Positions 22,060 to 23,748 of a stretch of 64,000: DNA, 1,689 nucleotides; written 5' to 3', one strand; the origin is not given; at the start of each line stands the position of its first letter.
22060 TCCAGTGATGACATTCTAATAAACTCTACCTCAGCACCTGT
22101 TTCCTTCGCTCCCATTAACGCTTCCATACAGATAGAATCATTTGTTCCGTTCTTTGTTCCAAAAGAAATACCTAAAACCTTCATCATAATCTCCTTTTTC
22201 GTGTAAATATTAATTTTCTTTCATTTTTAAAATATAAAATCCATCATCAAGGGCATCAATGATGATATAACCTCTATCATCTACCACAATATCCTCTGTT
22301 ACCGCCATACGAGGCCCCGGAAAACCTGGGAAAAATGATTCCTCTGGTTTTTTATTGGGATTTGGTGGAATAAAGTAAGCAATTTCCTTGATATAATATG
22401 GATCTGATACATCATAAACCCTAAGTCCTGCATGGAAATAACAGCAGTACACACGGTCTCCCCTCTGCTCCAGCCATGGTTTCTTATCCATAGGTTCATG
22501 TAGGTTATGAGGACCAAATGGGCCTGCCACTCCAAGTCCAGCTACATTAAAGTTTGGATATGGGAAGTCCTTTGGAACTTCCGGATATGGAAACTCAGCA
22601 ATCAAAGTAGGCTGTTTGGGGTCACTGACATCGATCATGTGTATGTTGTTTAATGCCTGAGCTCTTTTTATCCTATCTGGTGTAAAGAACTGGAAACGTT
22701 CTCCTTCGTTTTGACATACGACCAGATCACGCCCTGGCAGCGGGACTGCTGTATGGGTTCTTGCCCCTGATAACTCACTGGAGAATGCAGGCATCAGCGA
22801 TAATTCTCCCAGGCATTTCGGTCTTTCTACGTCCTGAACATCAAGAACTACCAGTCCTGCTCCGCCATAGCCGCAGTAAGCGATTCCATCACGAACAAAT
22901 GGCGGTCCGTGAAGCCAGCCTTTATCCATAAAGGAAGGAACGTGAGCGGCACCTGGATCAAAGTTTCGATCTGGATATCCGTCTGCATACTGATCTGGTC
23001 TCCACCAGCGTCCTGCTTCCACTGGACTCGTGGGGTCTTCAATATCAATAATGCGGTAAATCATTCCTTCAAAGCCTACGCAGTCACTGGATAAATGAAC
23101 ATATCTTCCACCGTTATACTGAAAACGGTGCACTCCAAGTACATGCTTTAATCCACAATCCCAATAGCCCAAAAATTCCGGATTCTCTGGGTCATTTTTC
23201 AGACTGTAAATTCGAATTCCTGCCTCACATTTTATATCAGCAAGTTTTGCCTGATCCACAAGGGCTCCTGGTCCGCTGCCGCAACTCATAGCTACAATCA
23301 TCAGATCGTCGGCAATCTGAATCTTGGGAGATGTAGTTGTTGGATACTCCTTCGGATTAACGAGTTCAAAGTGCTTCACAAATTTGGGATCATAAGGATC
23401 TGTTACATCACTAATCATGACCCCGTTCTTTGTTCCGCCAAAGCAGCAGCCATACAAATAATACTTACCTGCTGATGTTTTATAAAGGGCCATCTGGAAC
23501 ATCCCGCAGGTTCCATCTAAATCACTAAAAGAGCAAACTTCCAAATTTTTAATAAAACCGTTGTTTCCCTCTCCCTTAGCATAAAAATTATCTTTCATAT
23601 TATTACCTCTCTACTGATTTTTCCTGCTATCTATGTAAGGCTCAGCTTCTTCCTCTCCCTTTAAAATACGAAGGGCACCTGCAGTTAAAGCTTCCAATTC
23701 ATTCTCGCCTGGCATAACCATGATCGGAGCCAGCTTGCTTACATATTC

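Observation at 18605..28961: Twelve-gene unit joins a 2-oxoacid:ferredoxin oxidoreductase/Ptb/Buk ATP-yielding module to chalcone isomerase, an FMN reductase and an LVIVD propeller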

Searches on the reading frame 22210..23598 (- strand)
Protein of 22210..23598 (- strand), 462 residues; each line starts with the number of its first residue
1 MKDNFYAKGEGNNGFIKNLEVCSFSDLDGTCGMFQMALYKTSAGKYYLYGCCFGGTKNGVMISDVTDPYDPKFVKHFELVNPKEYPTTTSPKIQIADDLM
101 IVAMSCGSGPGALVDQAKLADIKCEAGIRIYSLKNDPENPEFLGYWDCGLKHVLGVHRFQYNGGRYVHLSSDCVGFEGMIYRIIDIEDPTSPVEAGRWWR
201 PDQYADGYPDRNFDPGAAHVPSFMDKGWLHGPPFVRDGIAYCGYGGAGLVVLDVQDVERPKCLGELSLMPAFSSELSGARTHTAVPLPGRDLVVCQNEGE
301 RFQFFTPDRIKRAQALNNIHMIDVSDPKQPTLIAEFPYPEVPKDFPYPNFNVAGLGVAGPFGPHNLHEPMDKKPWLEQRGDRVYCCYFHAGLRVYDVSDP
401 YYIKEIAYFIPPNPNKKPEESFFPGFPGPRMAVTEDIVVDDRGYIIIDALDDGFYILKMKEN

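Call 4: search_protein_families(library=pfam, proteins=[window:22210-23598:-], max_evalue=0.01)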
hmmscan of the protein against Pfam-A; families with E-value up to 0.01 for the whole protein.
window:22210-23598:- (462 aa): 1 family
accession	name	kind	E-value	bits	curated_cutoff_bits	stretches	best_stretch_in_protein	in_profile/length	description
PF08309.17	LVIVD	-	3.9e-07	29.7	20.2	0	183-197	25-39/42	LVIVD repeat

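Call 26: search_solved_structures(query=window:22210-23598:-, max_evalue=1, show_alignments=1)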
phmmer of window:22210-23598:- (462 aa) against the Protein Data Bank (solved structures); distinct sequences matched with E-value up to 1: 2.
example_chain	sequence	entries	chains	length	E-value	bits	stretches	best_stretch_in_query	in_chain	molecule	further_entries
5hrm_A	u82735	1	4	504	0.0025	19.7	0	155-202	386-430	Haloalkylphosphorus hydrolase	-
5ioj_A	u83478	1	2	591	0.0043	18.9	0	176-202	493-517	Haloalkylphosphorus hydrolase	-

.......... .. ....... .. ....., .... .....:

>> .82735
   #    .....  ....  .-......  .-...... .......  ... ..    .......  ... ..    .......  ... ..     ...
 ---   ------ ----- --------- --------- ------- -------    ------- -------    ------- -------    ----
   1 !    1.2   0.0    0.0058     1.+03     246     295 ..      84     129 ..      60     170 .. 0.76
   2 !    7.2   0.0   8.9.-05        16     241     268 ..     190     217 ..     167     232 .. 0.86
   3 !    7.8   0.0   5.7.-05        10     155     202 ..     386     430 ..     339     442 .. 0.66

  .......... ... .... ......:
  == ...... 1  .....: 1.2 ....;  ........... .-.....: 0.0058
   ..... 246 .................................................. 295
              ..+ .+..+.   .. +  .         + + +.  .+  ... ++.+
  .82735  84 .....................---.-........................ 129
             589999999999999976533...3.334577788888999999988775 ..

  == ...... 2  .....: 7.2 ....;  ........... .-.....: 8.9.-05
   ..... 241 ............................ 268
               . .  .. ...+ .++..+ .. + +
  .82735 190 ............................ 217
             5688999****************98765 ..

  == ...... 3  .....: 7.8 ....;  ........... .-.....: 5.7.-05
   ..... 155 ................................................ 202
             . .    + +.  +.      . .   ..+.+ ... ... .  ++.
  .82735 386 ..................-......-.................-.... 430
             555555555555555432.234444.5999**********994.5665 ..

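Call 51: find_homologous_proteins(query=window:22210-23598:-, max_evalue=0.00001)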
Query window:22210-23598:- (462 aa): 2394 proteins with E <= 0.00001 among 7402 candidates; the best 120 are listed.
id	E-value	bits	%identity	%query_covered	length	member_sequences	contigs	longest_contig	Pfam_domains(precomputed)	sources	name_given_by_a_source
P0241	3.0e-298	1008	89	100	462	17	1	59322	PF08309.18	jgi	-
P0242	2.7e-285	965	85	100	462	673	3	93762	PF08309.18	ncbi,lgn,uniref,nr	ncbi:hypothetical protein [Clostridioides sp. ZZV14-6345]|uniref:LVIVD repeat-containing protein n=1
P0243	4.4e-280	948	84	98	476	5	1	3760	PF08309.18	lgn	-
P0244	1.2e-279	946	85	99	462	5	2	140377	PF08309.18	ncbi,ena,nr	ncbi:MAG: hypothetical protein IJ106_16300 [Parasporobacterium sp.]|nr:hypothetical protein [Paraspo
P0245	3.5e-270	915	81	99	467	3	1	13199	PF08309.18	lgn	-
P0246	1.0e-267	907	82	100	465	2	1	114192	PF08309.18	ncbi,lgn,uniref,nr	ncbi:LVIVD repeat-containing protein [Parasporobacterium paucivorans]|uniref:Uncharacterized conserv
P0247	3.9e-267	905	79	100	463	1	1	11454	-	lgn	-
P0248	3.2e-266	902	80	100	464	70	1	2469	PF08309.18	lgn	-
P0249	2.9e-261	886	79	100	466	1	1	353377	PF08309.18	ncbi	ncbi:hypothetical protein LQZ18_09915 [Lachnospiraceae bacterium ZAX-1]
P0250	7.7e-260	881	77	100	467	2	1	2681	PF08309.18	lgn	-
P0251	1.7e-257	873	77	99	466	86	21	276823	PF08309.18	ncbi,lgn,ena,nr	ncbi:MAG: hypothetical protein KHX56_09395 [Clostridiales bacterium]|nr:hypothetical protein [Clostr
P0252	3.1e-257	872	78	99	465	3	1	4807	PF08309.18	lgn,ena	-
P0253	6.6e-257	871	77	100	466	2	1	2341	-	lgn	-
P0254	7.1e-257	871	76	100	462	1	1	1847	PF08309.18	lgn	-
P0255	3.3e-255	866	78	100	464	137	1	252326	PF08309.18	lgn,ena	-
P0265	1.1e-242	824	73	100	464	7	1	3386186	-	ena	-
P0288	7.0e-211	719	67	99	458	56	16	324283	PF08309.18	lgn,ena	-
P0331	2.3e-194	665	65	98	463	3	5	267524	PF08309.18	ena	-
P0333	4.7e-194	664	62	99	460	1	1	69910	PF08309.18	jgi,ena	-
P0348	8.3e-188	643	63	99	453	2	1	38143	PF08309.18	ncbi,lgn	-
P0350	1.1e-187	643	64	99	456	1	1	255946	PF08309.18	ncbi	ncbi:hypothetical protein LQZ18_05460 [Lachnospiraceae bacterium ZAX-1]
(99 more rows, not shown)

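Call 59: search_protein_families(library=ncbifam, proteins=[window:22210-23598:-], max_evalue=0.001)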
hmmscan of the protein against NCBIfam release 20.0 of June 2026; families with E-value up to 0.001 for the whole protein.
window:22210-23598:- (462 aa): 1 family
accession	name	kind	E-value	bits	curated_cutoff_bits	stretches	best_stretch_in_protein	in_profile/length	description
TIGR04312.1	choice_anch_B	subfamily_domain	2.6e-06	27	100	0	379-413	292-329/364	choice-of-anchor B family protein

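Call 60: predict_structure(alignment_id=A2)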
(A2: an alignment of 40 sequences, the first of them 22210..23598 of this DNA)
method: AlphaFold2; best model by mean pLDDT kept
length: 462 residues; sequences in the alignment: 40
mean_pLDDT: 90.3   pTM: 0.91
mean pLDDT of the five models: 90.3, 90.2, 90.0, 88.3, 88.2
residues with pLDDT >= 90: 311; 70-90: 121; 50-70: 23; < 50: 7
segments of 3 or more residues with pLDDT < 50: 110-114
pLDDT, mean of each block of 10 residues (from residue 1): 77 94 93 94 97 90 98 96 90 97 78 57 92 97 96 90 97 91 98 97 85 73 76 94 91 97 86 70 93 91 87 85 97 95 94 89 93 95 96 97 97 87 85 94 96 95 66
secondary structure, 60 per line:
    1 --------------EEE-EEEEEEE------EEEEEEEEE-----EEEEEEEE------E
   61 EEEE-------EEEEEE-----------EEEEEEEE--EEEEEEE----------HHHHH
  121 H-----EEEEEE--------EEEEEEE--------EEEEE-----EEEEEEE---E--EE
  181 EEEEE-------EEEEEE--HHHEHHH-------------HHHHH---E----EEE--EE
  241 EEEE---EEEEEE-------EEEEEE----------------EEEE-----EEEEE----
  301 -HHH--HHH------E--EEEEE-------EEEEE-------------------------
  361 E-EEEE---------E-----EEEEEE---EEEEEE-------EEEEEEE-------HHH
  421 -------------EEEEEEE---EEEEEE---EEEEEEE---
elements in order: E15-17 E19-25 E32-40 E46-53 E60-64 E72-77 E89-96 E99-105 H116-121 E127-132 E141-147 E156-160 E166-172 E179-185 E193-198 H221-225 E234-236 E239-244 E248-253 E261-266 E283-286 E292-296 E319-323 E331-335 E363-366 E382-387 E391-396 E404-410 E434-440 E444-449 E453-459

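Call 63: fold_search(model_id=the predicted structure, library=pdb)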
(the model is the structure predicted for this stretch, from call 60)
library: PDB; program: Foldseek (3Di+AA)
matches with E <= 10: 967; with E <= 0.001: 583
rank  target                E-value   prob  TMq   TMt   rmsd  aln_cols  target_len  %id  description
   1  5hrm_A                5.4e-17  1.00  0.62  0.58   7.6       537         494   15  Crystal structure of phosphotriesterase from Sphingobium sp. TCM1 (released 2016-07-13)
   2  5hrm_B                6.7e-17  1.00  0.62  0.58   6.9       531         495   15  Crystal structure of phosphotriesterase from Sphingobium sp. TCM1 (released 2016-07-13)
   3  6wnx_G                3.2e-08  1.00  0.45  0.51   7.5       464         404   10  FBXW11-SKP1 in complex with a pSer33/pSer37 Beta-Catenin peptide (released 2020-05-06)
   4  6m92_A                3.9e-08  1.00  0.46  0.52   7.4       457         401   10  Monophosphorylated pSer33 b-Catenin peptide, b-TrCP/Skp1, NRX-2663 ternary complex (released 2019-04-03)
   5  6ven_M                4.4e-08  1.00  0.46  0.53   7.9       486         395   10  Yeast COMPASS in complex with a ubiquitinated nucleosome (released 2020-01-15)
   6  6m90_A                5.1e-08  1.00  0.46  0.52   9.9       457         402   10  Monophosphorylated pSer33 b-Catenin peptide, b-TrCP/Skp1, NRX-2776 ternary complex (released 2019-04-03)
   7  1p22_A                5.1e-08  1.00  0.45  0.51   6.8       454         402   10  Structure of a beta-TrCP1-Skp1-beta-catenin complex: destruction motif binding and lysine specificity on the SCFbeta-T (released 2003-07-08)
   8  9sob_Q                5.4e-08  1.00  0.53  0.66   6.3       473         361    9  Structural Model of the Nuclear Pore Complex in Arabidopsis thaliana (released 2025-11-05)
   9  6m93_A                8.5e-08  1.00  0.45  0.51   7.5       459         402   10  Monophosphorylated pSer33 b-Catenin peptide, b-TrCP/Skp1, NRX-1933 ternary complex (released 2019-04-03)
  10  6wnx_A                8.5e-08  1.00  0.45  0.51  10.4       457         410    9  FBXW11-SKP1 in complex with a pSer33/pSer37 Beta-Catenin peptide (released 2020-05-06)
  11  9tdz_A                1.3e-07  1.00  0.47  0.60  10.0       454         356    9  Crystal structure of beta-TrCP bound by diphosphorylated claspin degron peptide (released 2026-04-08)
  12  9t9w_A                1.3e-07  1.00  0.47  0.60   9.8       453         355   10  Crystal structure of beta-TrCP bound by diphosphorylated I-kappa-B-alpha degron peptide (released 2026-04-08)
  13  6wnx_D                1.6e-07  1.00  0.45  0.51   7.5       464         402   10  FBXW11-SKP1 in complex with a pSer33/pSer37 Beta-Catenin peptide (released 2020-05-06)
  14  7e2x_B                3.3e-07  1.00  0.50  0.68   5.7       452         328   10  Apo serotonin 1A (5-HT1A) receptor-Gi protein complex (released 2021-04-14)
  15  8unz_B                3.4e-07  1.00  0.49  0.66   6.1       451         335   10  CryoEM structure of beta-2-adrenergic receptor in complex with GTP-bound Gs heterotrimer (Class O) (released 2024-03-06)
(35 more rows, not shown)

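Call 64: find_encoding_contigs(protein=P0331, flank=10000, max_places=2)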
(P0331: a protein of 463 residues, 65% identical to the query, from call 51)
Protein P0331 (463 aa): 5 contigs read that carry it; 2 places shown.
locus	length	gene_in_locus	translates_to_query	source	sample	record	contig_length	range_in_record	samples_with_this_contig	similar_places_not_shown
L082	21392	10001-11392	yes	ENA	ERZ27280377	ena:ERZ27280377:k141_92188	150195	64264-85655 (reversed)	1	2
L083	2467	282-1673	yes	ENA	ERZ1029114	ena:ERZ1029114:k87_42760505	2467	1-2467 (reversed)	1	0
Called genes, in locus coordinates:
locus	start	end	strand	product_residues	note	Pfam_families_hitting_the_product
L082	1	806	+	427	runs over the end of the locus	PF01018:GTP1_OBG, PF00025:Arf (faint), PF01926:MMR_HSR1, PF02421:FeoB_N, PF09269:DUF1967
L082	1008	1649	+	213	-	PF14520:HHH_5 (faint), PF10531:SLBB, PF22461:SLBB_2 (weak), PF00633:HHH, PF12836:HHH_3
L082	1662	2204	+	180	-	PF08769:Spo0A_C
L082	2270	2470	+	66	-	PF05979:DUF896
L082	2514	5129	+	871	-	PF01411:tRNA-synt_2c, PF07973:tRNA_SAD, PF02272:DHHA1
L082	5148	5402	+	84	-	PF06135:IreB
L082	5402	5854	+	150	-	PF03652:RuvX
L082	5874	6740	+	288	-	PF00126:HTH_1, PF03466:LysR_substrate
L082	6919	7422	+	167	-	-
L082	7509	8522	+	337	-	PF03358:FMN_red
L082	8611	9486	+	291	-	PF18232:Chalcone_N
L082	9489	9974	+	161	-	PF06496:DUF1097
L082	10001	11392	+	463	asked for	PF08309:LVIVD (faint)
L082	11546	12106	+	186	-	-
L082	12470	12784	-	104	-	PF01476:LysM (weak)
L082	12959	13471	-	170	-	PF04073:tRNA_edit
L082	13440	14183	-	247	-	PF09335:VTT_dom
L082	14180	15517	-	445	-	PF06838:Met_gamma_lyase, PF01053:Cys_Met_Meta_PP (faint)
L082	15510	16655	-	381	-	PF00589:Phage_integrase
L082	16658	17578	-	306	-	PF01745:IPT, PF01715:IPPT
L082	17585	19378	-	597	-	PF02518:HATPase_c (weak), PF13589:HATPase_c_3, PF01119:DNA_mis_repair, PF08676:MutL_C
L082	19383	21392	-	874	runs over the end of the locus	PF01624:MutS_I, PF05188:MutS_II, PF05192:MutS_III, PF05190:MutS_IV, PF00488:MutS_V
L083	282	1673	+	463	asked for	PF08309:LVIVD (faint)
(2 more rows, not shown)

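Call 65: find_encoding_contigs(protein=P0288, flank=10000, max_places=2)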
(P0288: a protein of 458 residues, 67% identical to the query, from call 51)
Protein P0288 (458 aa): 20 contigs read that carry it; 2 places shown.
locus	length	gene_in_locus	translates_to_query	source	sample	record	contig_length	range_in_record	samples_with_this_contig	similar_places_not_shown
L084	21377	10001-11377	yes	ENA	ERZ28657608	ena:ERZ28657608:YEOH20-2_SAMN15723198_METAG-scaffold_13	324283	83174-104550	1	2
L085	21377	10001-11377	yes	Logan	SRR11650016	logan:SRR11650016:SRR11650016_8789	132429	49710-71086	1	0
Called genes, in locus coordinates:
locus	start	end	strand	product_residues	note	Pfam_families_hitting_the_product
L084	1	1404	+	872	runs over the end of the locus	PF01411:tRNA-synt_2c, PF07973:tRNA_SAD, PF02272:DHHA1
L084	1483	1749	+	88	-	PF06135:IreB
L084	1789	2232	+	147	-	PF03652:RuvX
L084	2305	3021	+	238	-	PF07826:IMP_cyclohyd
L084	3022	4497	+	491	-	PF00206:Lyase_1, PF10397:ADSL_C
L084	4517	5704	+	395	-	PF01808:AICARFT_IMPCHas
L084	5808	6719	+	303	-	PF00126:HTH_1, PF03466:LysR_substrate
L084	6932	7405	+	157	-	-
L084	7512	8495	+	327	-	PF03358:FMN_red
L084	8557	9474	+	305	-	PF18232:Chalcone_N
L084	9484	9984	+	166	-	PF06496:DUF1097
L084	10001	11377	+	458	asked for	PF08309:LVIVD (faint)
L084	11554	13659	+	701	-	PF02129:Peptidase_S15, PF00326:Peptidase_S9 (faint), PF08530:PepX_C (weak)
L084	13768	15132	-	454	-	PF01554:MatE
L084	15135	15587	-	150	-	PF01978:TrmB (faint), PF12802:MarR_2, PF13412:HTH_24 (weak)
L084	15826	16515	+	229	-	PF06736:TMEM175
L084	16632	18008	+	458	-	PF00990:GGDEF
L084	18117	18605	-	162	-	PF04073:tRNA_edit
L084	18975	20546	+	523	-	PF00474:SSF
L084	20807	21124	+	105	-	PF01476:LysM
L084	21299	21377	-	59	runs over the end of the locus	PF04324:Fer2_BFD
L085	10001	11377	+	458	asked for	PF08309:LVIVD (faint)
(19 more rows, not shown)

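Call 66: find_encoding_contigs(protein=P0265, flank=10000, max_places=2)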
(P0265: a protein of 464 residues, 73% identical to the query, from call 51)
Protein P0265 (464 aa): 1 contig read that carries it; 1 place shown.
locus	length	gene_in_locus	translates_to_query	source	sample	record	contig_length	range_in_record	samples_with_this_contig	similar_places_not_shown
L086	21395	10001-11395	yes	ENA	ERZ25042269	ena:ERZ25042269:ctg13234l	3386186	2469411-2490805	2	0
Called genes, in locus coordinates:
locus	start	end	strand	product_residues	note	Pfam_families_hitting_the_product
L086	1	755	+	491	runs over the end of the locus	PF00672:HAMP, PF06580:His_kinase, PF02518:HATPase_c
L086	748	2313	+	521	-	PF00072:Response_reg, PF17853:GGDEF_2 (weak), PF12833:HTH_18, PF00165:HTH_AraC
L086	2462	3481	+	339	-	PF03480:DctP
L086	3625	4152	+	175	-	PF04290:DctQ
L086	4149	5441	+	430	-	PF06808:DctM, PF03606:DcuC (weak)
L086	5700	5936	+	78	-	PF14317:YcxB (weak)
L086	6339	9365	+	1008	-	PF17936:Big_6 (faint), PF19077:Big_13 (faint), PF09136:Glucodextran_B (weak), PF08309:LVIVD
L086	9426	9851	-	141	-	PF01047:MarR, PF12802:MarR_2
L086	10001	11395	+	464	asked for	-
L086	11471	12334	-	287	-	PF18232:Chalcone_N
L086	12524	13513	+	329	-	PF13173:AAA_14, PF13635:DUF4143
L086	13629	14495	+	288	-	PF00892:EamA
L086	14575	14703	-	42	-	-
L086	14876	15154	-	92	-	-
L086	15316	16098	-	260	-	-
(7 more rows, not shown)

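Call 75: search_solved_structures(query=A2, max_evalue=1, show_alignments=2)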
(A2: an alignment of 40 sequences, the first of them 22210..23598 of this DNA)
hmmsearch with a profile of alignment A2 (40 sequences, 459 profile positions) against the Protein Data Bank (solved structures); distinct sequences matched with E-value up to 1: 3.
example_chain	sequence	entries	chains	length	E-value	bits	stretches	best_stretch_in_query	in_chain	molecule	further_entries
5hrm_A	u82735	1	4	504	8.9e-06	27.9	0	387-454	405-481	Haloalkylphosphorus hydrolase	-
5ioj_A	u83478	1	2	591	1.8e-05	26.9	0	387-454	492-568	Haloalkylphosphorus hydrolase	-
5w7m_A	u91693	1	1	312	0.081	14.9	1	136-203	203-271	Glandicoline B O-methyltransferase roqN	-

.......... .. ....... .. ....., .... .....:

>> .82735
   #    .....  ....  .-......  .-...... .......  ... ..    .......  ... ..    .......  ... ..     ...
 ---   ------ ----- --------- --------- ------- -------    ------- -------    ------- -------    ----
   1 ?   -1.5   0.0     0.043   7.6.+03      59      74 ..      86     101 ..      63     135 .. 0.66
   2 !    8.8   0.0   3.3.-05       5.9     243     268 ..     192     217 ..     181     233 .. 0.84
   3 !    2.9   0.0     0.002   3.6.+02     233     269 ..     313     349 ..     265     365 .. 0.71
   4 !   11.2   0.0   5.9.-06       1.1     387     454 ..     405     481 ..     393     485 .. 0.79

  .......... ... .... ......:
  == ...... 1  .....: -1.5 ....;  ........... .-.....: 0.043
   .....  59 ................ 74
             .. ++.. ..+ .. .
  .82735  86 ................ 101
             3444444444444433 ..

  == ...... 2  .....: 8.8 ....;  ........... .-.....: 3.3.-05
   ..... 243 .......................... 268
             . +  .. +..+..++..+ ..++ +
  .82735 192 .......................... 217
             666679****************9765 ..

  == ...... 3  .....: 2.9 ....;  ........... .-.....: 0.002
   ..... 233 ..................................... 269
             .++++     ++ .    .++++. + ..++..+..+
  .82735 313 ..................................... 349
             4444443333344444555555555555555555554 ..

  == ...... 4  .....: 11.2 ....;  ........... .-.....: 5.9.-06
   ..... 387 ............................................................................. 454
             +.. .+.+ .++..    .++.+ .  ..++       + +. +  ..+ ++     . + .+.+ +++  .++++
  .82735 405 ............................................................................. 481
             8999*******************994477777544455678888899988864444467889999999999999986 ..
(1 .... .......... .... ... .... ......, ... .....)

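Call 80: find_encoding_contigs(protein=P0350, flank=10000, max_places=1)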
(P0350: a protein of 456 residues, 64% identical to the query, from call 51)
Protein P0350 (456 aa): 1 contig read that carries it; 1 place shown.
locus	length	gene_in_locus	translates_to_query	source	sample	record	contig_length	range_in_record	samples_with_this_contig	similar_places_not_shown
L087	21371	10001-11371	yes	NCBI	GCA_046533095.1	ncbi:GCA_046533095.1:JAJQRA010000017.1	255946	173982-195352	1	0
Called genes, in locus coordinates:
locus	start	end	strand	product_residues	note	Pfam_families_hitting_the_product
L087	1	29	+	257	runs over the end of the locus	PF09551:Spore_II_R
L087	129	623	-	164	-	PF13276:HTH_21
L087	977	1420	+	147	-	PF00903:Glyoxalase, PF13669:Glyoxalase_4 (weak)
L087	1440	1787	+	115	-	-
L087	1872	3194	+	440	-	PF03606:DcuC (faint)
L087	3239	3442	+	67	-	PF12797:Fer4_2 (faint), PF13237:Fer4_10 (weak), PF12838:Fer4_7, PF13187:Fer4_9, PF13484:Fer4_16 (faint), PF00037:Fer4 (weak), PF12837:Fer4_6, PF14697:Fer4_21 (weak)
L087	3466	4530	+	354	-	PF01855:POR_N, PF17147:PFOR_II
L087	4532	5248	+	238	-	PF02775:TPP_enzyme_C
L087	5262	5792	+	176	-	PF01558:POR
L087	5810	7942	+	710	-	PF02629:CoA_binding (faint), PF13380:CoA_binding_2, PF13607:Succ_CoA_lig, PF13549:ATP-grasp_5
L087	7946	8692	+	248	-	PF00753:Lactamase_B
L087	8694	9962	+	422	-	PF07690:MFS_1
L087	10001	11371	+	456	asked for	PF08309:LVIVD (faint)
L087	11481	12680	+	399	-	PF13347:MFS_2 (faint), PF07690:MFS_1, PF05977:MFS_3 (faint), PF07690:MFS_1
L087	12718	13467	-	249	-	PF00126:HTH_1, PF03466:LysR_substrate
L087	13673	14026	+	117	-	PF07883:Cupin_2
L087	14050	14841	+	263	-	PF00106:adh_short, PF08659:KR, PF13561:adh_short_C2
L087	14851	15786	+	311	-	PF02737:3HCDH_N, PF00725:3HCDH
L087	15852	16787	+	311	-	PF04199:Cyclase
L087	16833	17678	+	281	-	PF05853:BKACE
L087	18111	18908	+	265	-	PF00497:SBP_bac_3, PF10613:Lig_chan-Glu_bd (weak)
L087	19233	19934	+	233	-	PF00528:BPD_transp_1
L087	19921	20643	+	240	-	PF02463:SMC_N (weak), PF00005:ABC_tran, PF13304:AAA_21 (weak)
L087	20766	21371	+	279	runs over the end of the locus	PF01177:Asp_Glu_race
